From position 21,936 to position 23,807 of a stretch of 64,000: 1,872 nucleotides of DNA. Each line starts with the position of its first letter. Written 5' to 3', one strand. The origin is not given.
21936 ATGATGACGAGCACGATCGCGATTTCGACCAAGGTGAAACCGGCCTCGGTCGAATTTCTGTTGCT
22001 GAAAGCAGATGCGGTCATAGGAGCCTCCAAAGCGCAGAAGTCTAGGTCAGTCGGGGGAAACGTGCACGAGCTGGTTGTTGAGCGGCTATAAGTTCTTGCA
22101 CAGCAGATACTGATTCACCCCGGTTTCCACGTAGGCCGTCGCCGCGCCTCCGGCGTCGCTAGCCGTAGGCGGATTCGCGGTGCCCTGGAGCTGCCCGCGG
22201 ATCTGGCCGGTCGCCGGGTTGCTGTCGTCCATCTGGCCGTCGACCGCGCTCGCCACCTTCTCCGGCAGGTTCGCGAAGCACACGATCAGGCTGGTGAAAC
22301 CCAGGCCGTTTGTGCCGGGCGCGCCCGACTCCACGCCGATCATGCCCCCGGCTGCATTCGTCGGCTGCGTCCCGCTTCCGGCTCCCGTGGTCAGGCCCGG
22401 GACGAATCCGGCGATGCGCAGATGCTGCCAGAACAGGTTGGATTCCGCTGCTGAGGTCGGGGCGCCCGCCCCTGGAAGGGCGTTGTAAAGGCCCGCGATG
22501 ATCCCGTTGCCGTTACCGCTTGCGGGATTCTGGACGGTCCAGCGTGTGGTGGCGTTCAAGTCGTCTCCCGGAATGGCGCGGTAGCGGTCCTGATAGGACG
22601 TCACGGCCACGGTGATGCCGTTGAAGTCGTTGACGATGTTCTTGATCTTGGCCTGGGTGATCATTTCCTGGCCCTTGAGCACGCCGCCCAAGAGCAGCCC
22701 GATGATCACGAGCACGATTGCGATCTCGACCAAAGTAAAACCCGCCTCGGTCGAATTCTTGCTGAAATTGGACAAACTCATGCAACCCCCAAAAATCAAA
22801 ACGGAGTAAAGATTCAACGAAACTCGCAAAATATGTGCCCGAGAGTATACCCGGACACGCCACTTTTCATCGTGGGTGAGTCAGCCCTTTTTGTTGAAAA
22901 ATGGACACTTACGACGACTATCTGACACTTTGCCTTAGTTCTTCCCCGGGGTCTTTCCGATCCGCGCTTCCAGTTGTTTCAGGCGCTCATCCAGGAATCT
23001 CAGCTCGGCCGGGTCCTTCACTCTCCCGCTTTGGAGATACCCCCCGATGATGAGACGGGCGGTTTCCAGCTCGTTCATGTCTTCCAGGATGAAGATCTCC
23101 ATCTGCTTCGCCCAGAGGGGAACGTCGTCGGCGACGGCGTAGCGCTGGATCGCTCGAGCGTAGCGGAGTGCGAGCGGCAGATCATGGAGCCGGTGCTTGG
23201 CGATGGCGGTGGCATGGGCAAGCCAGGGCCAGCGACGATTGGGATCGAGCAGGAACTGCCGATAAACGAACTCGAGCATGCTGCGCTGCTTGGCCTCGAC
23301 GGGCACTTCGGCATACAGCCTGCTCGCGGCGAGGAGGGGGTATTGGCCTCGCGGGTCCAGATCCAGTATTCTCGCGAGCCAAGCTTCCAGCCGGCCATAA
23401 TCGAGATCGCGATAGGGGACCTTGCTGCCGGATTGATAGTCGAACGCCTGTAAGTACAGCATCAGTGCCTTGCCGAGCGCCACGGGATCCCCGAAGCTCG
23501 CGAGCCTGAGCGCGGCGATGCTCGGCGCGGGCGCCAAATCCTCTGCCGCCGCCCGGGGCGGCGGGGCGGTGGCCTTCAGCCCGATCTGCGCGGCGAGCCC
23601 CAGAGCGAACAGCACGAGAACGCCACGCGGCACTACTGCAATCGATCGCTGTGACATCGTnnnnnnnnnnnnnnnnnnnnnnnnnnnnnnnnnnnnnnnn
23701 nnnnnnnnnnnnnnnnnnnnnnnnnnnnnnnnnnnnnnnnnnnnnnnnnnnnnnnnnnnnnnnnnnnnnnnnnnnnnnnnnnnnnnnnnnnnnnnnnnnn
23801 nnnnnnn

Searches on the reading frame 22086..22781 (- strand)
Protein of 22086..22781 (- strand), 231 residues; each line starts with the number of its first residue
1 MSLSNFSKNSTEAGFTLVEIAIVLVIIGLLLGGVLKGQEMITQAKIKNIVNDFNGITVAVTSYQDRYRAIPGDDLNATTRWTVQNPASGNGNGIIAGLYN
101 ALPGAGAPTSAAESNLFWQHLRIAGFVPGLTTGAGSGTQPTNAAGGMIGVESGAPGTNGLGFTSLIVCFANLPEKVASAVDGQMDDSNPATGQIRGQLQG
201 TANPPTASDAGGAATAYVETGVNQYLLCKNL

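Call 5: search_protein_families(library=pfam, proteins=[window:22086-22781:-], max_evalue=0.01)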
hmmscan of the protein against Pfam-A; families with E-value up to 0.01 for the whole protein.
window:22086-22781:- (231 aa): 1 family
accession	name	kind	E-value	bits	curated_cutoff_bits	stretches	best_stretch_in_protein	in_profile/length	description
PF07963.17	N_methyl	-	7.7e-06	25.7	21.2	1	11-35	3-27/27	Prokaryotic N-terminal methylation motif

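Call 7: search_protein_families(library=ncbifam, proteins=[window:22086-22781:-], max_evalue=0.01)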
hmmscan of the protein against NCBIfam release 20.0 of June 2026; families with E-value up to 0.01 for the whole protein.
window:22086-22781:- (231 aa): 4 families
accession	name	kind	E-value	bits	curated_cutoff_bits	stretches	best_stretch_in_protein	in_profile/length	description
TIGR01708.2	typeII_sec_gspH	equivalog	1.6e-05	24.9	80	1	12-48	1-38/169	type II secretion system minor pseudopilin GspH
TIGR01710.1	typeII_sec_gspG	equivalog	2.2e-05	24.5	88.85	1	14-71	2-60/134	type II secretion system major pseudopilin GspG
TIGR02532.1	IV_pilin_GFxxxE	domain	0.00023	20.9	16.3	1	13-35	2-24/24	prepilin-type N-terminal cleavage/methylation domain-containing protein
NF040999.1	pilin_ComGC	equivalog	0.0034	17.6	75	1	13-31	2-20/84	competence type IV pilus major pilin ComGC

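Call 12: list_cluster_members(proteins=[window:22086-22781:-, window:21347-22018:-, window:22935-23657:-, window:39413-40837:-, window:24621-26357:+, window:32983-34710:-])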
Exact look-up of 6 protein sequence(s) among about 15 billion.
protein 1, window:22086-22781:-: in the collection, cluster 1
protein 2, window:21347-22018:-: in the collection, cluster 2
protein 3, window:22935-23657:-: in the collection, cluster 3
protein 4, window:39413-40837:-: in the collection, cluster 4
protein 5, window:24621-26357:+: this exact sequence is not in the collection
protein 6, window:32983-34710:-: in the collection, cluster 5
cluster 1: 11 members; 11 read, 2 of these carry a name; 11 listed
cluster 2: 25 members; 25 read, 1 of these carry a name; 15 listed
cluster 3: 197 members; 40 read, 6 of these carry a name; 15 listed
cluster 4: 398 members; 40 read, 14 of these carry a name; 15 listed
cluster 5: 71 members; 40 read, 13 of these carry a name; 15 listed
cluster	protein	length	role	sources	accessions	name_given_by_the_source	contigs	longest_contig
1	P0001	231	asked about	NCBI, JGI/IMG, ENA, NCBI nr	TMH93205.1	MAG: prepilin-type N-terminal cleavage/methylation domain-containing protein ...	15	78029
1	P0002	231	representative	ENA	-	-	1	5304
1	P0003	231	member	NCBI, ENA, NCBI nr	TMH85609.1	MAG: prepilin-type N-terminal cleavage/methylation domain-containing protein ...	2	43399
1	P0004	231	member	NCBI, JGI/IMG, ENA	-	-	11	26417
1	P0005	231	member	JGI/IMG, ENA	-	-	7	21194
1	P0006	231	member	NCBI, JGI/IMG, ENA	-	-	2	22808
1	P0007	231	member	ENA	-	-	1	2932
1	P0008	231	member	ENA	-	-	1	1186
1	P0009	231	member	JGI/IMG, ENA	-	-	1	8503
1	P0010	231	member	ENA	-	-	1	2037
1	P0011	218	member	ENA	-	-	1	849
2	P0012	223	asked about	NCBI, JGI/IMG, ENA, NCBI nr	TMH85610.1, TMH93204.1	MAG: prepilin-type N-terminal cleavage/methylation domain-containing protein ...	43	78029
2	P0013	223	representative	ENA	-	-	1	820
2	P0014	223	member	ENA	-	-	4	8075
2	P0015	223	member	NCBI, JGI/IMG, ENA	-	-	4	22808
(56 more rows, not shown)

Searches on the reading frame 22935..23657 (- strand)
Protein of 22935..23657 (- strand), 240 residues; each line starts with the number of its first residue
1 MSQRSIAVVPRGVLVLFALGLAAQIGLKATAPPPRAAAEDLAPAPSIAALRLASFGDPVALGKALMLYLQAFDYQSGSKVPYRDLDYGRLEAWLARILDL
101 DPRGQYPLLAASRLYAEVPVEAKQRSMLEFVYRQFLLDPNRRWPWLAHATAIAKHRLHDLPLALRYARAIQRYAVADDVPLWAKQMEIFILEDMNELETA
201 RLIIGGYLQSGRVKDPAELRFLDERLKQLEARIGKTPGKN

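Call 5: search_protein_families(library=pfam, proteins=[window:22935-23657:-], max_evalue=0.01)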
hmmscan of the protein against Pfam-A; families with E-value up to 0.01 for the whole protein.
window:22935-23657:- (240 aa): 0 families

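Call 7: search_protein_families(library=ncbifam, proteins=[window:22935-23657:-], max_evalue=0.01)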
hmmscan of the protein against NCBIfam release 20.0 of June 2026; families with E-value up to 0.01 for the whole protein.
window:22935-23657:- (240 aa): 0 families

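Call 14: find_homologous_proteins(query=window:22935-23657:-, max_evalue=0.00001)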
Query window:22935-23657:- (240 aa): 4514 proteins with E <= 0.00001 among 7142 candidates; the best 120 are listed.
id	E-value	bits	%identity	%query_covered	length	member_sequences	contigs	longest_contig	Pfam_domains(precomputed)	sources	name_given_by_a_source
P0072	4.8e-146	503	97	100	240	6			-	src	-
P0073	2.3e-144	497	96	100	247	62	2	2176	-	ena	-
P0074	3.8e-143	493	95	100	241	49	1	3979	-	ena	-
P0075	2.3e-141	488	95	100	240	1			-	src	-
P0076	1.7e-140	485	94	100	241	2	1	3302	-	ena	-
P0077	3.0e-139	481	93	100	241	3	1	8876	-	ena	-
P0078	7.0e-139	479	93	100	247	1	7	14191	-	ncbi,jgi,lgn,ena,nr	ncbi:MAG: hypothetical protein E6H62_08300 [Betaproteobacteria bacterium]|nr:MAG: hypothetical prote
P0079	8.8e-139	479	93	100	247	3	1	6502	-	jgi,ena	jgi:hypothetical protein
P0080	9.9e-139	479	93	100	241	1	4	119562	-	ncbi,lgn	-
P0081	1.0e-138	479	93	100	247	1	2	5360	-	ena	-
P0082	1.2e-138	479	93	100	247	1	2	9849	-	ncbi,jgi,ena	-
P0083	2.3e-138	478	93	100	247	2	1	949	-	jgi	-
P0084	3.4e-138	477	93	100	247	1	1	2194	-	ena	-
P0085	3.4e-138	477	93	100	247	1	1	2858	-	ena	-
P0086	4.1e-138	477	92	100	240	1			-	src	-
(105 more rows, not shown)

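Call 16: find_related_loci(query=A1, collection=genome_contigs, flank=4000)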
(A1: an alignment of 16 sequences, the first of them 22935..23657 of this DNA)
Query A1 (240 aa) in genome_contigs; peptide patterns used: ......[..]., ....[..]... (x = any residue, [..] = any of these).
221 stretches matched a pattern; 194 encode a relative of the query (tblastn E <= 1e-3); the best 80 are kept; 80 distinct loci.
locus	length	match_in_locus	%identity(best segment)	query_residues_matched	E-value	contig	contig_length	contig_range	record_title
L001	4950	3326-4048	96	1-240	8e-152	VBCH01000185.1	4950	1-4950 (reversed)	MAG: Betaproteobacteria bacterium isolate BP_12 14_0929_12_40cm_scaffold_21038_e:197.2, whole genome shotgun sequence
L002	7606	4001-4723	93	1-240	1e-144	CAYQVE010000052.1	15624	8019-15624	MAG TPA_asm: uncultured Enterobacteriaceae bacterium isolate binchicken_co185_11 genome assembly, contig: NODE_5499_leng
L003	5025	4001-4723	93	1-240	1e-137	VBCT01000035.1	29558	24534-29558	MAG: Betaproteobacteria bacterium isolate BP_24 14_0903_02_30cm_scaffold_675, whole genome shotgun sequence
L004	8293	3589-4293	92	1-235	6e-133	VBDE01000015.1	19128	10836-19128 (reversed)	MAG: Betaproteobacteria bacterium isolate BP_35 14_1009_09_30cm_scaffold_8635, whole genome shotgun sequence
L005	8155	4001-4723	85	1-240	6e-133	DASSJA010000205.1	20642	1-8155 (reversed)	MAG TPA_asm: Burkholderiales bacterium isolate SMAG_U1103 k141_196180, whole genome shotgun sequence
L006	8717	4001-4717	87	1-239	5e-131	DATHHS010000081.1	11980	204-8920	MAG TPA_asm: Burkholderiales bacterium isolate SMAG_U12506 k141_478725, whole genome shotgun sequence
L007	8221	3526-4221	91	1-232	7e-125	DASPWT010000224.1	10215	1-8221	MAG TPA_asm: Burkholderiales bacterium isolate SMAG_U11548 k141_324936, whole genome shotgun sequence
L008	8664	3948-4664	83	1-239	4e-123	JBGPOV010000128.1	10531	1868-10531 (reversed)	MAG: Gammaproteobacteria bacterium isolate OBJ2_061818_050_3 k141_2354464_length_10531_cov_16.6664, whole genome shotgun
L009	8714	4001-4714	84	1-240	2e-123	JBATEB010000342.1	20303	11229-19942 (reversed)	MAG: Burkholderiales bacterium isolate MFD10090_ilm_asm_bin12 k127_157045, whole genome shotgun sequence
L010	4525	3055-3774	82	1-240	4e-122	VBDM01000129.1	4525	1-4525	MAG: Betaproteobacteria bacterium isolate BP_43 14_1009_16_40cm_scaffold_72927, whole genome shotgun sequence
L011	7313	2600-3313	77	1-239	1e-120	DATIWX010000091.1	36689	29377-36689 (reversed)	MAG TPA_asm: Burkholderiales bacterium isolate SMAG_U15234 k141_4725232, whole genome shotgun sequence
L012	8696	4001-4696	82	1-233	6e-118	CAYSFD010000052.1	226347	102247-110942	MAG TPA_asm: uncultured Enterobacteriaceae bacterium isolate binchicken_co165_176 genome assembly, contig: k141_2076237,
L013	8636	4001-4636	82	28-239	2e-114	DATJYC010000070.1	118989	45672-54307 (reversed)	MAG TPA_asm: Burkholderiales bacterium isolate SMAG_U15142 k141_2002180, whole genome shotgun sequence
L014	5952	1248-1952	80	1-235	9e-109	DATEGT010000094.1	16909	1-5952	MAG TPA_asm: Burkholderiales bacterium isolate SMAG_U8792 k141_2090687, whole genome shotgun sequence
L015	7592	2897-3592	77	1-232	2e-108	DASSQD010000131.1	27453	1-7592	MAG TPA_asm: Burkholderiales bacterium isolate SMAG_U453 k141_116470, whole genome shotgun sequence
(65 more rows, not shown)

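Call 61: predict_structure(alignment_id=A1)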
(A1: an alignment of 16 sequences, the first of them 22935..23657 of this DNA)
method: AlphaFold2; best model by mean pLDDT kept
length: 240 residues; sequences in the alignment: 16
mean_pLDDT: 67.6   pTM: 0.54
mean pLDDT of the five models: 67.6, 65.1, 61.9, 49.1, 46.5
residues with pLDDT >= 90: 1; 70-90: 117; 50-70: 92; < 50: 30
segments of 3 or more residues with pLDDT < 50: 1-4, 31-39, 71-81, 236-240
pLDDT, mean of each block of 10 residues (from residue 1): 56 74 61 46 57 55 56 44 60 71 60 60 78 86 83 81 87 80 76 70 71 78 80 51
secondary structure, 60 per line:
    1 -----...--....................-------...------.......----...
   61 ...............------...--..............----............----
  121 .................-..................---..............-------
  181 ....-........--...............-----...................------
elements in order: H11-30 H47-53 H58-75 H87-100 H105-116 H121-137 H139-156 H160-173 H181-184 H186-193 H196-210 H216-234

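Call 63: fold_search(model_id=the predicted structure, library=pdb)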
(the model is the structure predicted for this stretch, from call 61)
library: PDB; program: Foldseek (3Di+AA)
matches with E <= 10: 760; with E <= 0.001: 0
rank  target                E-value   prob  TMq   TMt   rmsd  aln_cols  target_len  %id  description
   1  9gzg_A                4.3e-02  0.97  0.27  0.37   9.9       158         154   18  Crystal structure of CTPR4E4 mutant (released 2025-10-15)
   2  8chy                  1.0e-01  0.80  0.25  0.23  11.4       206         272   16  Crystal structure of an 8-repeat consensus TPR superhelix with Zinc. (released 2024-02-21)
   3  3pe4_C                1.1e-01  0.96  0.29  0.13  12.6       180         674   16  Structure of human O-GlcNAc transferase and its complex with a peptide substrate (released 2011-01-19)
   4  8xi2_J                1.3e-01  0.93  0.37  0.17  15.4       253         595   15  Cryo-EM structure of the Chlamydomonas C* complex (released 2024-10-09)
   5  6iqq_A                1.7e-01  0.63  0.23  0.22  16.1       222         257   14  Crystal structure of Prc with S452I and L252Y mutations in complex with NlpI (released 2019-07-24)
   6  2fo7                  1.8e-01  0.75  0.20  0.29   9.8       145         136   17  Crystal structure of an 8 repeat consensus TPR superhelix (trigonal crystal form) (released 2006-03-07)
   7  6vfk_A                2.2e-01  0.97  0.28  0.47   7.4       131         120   17  De novo designed tetrahedral nanoparticle T33_dn10 displaying 4 copies of BG505-SOSIP trimer on the surface (released 2020-07-22)
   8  6v8e_A                2.3e-01  0.97  0.30  0.52   6.3       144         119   15  Computationally designed C3-symmetric homotrimer from TPR repeat protein (released 2020-08-12)
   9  4ga2                  2.3e-01  0.57  0.21  0.29  13.1       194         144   14  Structure of the N-terminal domain of Nup358 (released 2012-09-26)
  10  6vfh_A                2.4e-01  0.93  0.26  0.44   7.6       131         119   18  De novo designed tetrahedral nanoparticle T33_dn10 (released 2020-08-12)
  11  8os1_B                2.5e-01  0.80  0.28  0.24  10.6       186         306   12  X-ray structure of the Peroxisomal Targeting Signal 1 (PTS1) of Trypanosoma Cruzi PEX5 in complex with the PTS1 peptid (released 2024-10-02)
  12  8qca_B                2.5e-01  0.57  0.24  0.10  15.6       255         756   14  CryoEM structure of a S. Cerevisiae Ski2387 complex in the closed state bound to RNA (released 2023-11-15)
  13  6q6g_J                2.8e-01  0.82  0.28  0.16  14.5       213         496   14  Cryo-EM structure of the APC/C-Cdc20-Cdk2-cyclinA2-Cks2 complex, the D1 box class (released 2019-09-11)
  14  5lfm_A                2.8e-01  0.63  0.23  0.28  10.5       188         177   16  MamA RS-1 ArsTM double mutant (released 2017-08-02)
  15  5lfm_B                2.9e-01  0.63  0.23  0.29  10.4       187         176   16  MamA RS-1 ArsTM double mutant (released 2017-08-02)
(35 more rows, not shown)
